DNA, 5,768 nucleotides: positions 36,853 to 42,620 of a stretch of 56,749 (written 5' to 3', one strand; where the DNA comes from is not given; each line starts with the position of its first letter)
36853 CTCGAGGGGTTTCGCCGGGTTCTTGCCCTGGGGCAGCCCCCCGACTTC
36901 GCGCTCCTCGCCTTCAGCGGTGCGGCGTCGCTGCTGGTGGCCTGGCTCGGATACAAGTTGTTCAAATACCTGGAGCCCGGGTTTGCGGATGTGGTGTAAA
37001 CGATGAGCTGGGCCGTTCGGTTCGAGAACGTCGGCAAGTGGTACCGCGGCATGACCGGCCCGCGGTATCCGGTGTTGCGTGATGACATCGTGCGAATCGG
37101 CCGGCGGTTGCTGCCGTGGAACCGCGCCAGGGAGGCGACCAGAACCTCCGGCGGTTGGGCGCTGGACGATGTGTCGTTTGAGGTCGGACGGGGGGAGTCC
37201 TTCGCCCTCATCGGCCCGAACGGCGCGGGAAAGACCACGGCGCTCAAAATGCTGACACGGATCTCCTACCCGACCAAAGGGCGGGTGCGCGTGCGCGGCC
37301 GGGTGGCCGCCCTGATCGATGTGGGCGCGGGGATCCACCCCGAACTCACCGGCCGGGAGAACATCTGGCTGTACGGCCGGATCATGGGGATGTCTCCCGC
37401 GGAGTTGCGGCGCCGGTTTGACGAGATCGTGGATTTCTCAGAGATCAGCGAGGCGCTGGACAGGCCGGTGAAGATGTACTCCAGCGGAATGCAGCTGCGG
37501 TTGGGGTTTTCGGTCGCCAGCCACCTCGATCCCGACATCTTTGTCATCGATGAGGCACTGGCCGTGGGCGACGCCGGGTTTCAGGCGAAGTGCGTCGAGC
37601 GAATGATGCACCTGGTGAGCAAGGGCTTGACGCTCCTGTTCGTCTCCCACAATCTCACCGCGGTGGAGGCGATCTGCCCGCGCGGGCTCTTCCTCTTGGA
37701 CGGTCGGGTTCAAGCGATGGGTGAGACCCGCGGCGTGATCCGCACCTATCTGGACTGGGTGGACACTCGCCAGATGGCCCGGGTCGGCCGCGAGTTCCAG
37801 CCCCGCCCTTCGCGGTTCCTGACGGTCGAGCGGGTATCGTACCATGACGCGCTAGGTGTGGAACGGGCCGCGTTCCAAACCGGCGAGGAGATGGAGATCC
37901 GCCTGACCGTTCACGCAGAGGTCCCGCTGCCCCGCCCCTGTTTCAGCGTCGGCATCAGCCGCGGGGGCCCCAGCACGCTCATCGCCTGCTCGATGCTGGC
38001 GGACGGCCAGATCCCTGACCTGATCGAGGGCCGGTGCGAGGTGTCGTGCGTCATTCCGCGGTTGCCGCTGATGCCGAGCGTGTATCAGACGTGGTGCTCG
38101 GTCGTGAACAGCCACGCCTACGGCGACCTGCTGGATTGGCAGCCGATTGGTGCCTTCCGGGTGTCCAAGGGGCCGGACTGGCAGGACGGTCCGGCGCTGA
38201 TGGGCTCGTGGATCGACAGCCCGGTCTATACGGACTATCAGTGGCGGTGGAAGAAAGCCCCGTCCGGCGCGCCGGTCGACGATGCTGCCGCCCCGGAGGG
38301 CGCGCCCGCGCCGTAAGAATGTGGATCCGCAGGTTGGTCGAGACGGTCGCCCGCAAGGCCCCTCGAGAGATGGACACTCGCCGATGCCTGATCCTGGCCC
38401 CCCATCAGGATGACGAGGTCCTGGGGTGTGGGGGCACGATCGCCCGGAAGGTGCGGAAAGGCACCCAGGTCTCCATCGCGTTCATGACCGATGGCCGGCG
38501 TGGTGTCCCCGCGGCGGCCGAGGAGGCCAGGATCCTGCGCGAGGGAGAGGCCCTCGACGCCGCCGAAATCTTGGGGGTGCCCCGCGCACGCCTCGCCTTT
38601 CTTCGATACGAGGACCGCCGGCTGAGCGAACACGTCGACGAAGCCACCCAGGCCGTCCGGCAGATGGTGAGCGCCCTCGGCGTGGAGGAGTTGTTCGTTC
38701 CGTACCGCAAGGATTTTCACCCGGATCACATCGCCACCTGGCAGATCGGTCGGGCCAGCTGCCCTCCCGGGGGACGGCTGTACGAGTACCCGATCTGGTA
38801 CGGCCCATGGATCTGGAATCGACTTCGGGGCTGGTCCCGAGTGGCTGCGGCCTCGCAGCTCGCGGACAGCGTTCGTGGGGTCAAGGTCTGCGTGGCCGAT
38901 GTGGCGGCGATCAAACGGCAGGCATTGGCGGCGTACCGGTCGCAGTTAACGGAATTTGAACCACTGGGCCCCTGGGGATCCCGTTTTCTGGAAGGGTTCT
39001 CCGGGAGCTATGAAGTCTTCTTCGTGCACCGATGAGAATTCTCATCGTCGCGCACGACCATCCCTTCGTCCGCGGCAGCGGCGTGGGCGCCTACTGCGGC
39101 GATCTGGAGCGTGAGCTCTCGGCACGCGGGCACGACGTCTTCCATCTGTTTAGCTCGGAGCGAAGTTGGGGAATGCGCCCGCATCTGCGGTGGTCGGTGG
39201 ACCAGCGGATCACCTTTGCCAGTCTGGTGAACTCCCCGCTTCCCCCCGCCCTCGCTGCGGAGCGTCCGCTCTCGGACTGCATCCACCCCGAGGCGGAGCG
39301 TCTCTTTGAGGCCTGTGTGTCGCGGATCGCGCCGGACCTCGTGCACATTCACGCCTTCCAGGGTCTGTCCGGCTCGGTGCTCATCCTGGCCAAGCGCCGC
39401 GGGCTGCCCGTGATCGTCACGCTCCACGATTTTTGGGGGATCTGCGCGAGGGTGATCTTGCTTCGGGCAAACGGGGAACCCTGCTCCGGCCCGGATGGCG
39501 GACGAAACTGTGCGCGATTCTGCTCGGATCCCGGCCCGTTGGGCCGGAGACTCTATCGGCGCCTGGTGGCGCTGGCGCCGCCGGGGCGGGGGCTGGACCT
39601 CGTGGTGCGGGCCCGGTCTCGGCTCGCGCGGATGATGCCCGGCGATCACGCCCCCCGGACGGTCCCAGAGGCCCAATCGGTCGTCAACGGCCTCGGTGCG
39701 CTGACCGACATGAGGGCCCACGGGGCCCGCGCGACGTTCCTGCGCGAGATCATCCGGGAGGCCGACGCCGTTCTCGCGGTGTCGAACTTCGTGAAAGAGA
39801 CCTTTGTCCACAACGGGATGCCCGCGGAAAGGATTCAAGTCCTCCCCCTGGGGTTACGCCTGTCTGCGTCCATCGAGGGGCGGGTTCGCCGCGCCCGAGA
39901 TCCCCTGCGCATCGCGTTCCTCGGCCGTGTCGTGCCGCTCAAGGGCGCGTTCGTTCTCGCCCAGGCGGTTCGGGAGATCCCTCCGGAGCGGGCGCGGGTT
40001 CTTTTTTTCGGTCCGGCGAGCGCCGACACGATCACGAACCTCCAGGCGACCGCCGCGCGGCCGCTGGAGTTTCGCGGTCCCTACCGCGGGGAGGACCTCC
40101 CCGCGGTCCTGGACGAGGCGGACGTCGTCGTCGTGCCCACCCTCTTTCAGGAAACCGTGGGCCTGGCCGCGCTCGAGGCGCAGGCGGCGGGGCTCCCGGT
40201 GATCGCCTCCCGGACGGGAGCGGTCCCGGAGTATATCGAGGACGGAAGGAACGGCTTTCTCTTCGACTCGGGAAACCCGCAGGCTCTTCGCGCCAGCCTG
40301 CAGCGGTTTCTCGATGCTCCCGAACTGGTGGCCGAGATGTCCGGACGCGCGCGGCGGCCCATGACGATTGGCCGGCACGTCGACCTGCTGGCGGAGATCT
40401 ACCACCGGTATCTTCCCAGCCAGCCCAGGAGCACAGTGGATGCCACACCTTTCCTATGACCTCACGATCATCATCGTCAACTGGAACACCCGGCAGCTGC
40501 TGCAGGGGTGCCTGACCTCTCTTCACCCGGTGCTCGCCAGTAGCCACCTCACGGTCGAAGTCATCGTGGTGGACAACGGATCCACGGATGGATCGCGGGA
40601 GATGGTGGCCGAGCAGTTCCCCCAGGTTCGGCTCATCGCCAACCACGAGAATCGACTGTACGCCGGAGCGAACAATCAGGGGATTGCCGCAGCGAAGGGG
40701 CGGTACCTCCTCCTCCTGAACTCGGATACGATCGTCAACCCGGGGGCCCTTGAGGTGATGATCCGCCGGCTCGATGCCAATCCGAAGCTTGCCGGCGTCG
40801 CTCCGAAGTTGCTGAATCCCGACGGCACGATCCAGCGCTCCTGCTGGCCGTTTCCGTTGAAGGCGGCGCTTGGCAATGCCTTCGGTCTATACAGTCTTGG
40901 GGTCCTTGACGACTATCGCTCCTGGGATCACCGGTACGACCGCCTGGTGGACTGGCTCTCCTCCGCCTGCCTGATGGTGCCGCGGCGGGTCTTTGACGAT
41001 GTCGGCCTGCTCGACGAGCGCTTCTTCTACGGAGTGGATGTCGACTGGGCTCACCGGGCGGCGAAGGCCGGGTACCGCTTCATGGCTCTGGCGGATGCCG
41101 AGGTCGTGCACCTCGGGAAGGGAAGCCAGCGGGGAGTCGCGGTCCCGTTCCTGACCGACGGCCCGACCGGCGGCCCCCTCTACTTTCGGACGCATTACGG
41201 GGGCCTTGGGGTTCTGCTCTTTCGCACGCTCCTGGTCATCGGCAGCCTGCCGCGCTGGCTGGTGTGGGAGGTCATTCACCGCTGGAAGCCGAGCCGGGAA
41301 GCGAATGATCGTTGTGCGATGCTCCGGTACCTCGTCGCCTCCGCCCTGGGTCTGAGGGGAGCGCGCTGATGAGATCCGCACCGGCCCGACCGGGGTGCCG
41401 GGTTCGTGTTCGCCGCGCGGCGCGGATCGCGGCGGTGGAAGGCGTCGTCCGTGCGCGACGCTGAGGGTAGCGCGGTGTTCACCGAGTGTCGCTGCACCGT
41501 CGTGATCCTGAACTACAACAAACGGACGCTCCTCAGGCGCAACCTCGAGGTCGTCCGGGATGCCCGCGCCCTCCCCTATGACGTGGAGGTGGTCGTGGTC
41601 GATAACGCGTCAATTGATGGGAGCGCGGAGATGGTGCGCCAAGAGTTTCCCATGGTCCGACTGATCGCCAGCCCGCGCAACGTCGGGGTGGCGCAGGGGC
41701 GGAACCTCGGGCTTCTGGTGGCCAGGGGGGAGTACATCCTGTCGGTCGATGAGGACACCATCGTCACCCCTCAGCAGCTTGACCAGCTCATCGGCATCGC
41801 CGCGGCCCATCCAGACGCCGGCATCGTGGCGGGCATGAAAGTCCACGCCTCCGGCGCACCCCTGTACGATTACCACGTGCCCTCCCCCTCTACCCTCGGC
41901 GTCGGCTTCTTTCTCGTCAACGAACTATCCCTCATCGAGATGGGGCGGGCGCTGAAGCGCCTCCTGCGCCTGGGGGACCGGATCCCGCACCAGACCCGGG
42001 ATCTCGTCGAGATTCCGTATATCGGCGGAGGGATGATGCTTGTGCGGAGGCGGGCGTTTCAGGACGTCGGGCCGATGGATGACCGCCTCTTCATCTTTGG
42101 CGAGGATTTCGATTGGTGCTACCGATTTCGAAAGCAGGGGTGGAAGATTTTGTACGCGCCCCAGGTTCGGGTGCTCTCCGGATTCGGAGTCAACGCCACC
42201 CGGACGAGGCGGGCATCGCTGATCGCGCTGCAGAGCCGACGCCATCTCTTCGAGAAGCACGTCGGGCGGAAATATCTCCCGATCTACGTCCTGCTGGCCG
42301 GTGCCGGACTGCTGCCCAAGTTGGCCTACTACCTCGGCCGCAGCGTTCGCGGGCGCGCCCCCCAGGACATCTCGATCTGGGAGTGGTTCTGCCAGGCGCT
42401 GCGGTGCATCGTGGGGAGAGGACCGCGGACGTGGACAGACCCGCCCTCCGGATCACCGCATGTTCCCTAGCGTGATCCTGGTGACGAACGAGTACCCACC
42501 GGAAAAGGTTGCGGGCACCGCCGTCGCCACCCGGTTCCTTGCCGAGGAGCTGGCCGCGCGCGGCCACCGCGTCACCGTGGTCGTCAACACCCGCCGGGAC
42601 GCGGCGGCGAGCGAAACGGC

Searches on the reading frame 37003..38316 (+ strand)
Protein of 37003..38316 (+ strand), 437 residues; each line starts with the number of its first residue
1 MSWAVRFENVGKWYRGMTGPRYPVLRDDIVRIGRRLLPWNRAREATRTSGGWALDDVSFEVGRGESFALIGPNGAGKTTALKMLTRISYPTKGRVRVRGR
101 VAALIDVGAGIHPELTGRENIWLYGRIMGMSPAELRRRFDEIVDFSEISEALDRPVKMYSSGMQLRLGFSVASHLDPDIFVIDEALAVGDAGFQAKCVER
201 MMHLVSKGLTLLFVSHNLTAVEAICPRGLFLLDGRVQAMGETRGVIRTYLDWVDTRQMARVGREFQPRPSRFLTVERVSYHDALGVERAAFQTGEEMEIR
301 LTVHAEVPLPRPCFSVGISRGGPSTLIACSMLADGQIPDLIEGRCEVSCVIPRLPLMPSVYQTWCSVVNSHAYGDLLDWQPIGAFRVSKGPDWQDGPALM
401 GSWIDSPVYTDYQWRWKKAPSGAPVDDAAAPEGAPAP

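Call 45: search_protein_families(library=pfam, proteins=[window:37003-38316:+], max_evalue=0.00001)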
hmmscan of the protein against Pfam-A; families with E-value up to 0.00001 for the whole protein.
window:37003-38316:+ (437 aa): 2 families
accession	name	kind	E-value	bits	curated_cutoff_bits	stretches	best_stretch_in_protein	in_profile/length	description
PF00005.33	ABC_tran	-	4.1e-19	70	25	1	54-186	1-136/137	ABC transporter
PF14524.12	Wzt_C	-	2.4e-06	28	30.4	1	274-379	11-120/143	Wzt C-terminal domain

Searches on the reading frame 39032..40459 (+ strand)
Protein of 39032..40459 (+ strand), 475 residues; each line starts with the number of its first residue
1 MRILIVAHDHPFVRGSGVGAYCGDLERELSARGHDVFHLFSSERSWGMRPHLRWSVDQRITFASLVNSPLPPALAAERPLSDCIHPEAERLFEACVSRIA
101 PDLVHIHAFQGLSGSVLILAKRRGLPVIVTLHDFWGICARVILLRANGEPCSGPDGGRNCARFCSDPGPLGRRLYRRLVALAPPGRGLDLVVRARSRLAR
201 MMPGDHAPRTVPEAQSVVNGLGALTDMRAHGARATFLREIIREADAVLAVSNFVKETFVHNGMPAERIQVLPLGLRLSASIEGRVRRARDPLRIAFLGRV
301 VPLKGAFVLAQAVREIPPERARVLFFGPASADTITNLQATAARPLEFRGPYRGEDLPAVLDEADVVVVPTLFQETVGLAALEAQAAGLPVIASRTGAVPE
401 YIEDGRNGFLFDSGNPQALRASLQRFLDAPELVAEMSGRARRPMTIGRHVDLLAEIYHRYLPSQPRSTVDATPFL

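Call 45: search_protein_families(library=pfam, proteins=[window:39032-40459:+], max_evalue=0.00001)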
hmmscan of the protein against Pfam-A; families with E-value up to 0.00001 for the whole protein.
window:39032-40459:+ (475 aa): 6 families
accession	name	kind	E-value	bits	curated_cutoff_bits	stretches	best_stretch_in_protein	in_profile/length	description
PF13692.12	Glyco_trans_1_4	-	1.7e-27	96.8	27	1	293-428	3-141/142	Glycosyl transferases group 1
PF00534.26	Glycos_transf_1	-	3.6e-25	88.9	26.4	1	289-441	13-170/172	Glycosyl transferases group 1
PF13579.12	Glyco_trans_4_4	-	1.1e-20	75.1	29.7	1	16-135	1-105/158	Glycosyl transferase 4-like domain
PF13439.12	Glyco_transf_4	-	8.3e-20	71.9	28.5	2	16-136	2-108/170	Glycosyltransferase Family 4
PF20706.3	GT4-conflict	-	6.4e-10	39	26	1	232-403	135-321/385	Family 4 Glycosyltransferase in conflict systems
PF13524.12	Glyco_trans_1_2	-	9e-07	29.4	25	1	314-442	10-127/144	Glycosyl transferase-like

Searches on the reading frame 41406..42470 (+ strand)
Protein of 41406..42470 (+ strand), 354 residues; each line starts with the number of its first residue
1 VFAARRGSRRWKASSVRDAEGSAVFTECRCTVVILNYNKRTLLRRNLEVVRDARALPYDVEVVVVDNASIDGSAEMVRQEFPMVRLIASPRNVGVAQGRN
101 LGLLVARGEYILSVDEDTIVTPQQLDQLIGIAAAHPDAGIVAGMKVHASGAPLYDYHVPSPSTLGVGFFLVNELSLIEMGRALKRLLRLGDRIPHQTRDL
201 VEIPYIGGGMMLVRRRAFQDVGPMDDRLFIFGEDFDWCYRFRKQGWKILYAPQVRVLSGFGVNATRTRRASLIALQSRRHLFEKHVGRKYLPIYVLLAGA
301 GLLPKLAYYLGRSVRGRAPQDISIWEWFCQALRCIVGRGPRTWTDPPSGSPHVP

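Call 45: search_protein_families(library=pfam, proteins=[window:41406-42470:+], max_evalue=0.00001)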
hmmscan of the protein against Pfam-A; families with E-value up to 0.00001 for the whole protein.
window:41406-42470:+ (354 aa): 4 families
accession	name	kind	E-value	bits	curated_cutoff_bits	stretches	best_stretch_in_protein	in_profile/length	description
PF00535.33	Glycos_transf_2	-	1.6e-23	83.9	23.3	1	31-221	1-167/168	Glycosyl transferase family 2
PF13641.12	Glyco_tranf_2_3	-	1.6e-15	58.2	27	1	29-259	2-212/230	Glycosyltransferase like family 2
PF13632.12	Glyco_trans_2_3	-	3.9e-10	40.3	27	1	110-270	1-137/198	Glycosyl transferase family group 2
PF10111.15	Glyco_tranf_2_2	-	6e-07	29.7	27.3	0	58-133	28-107/276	Glycosyltransferase like family 2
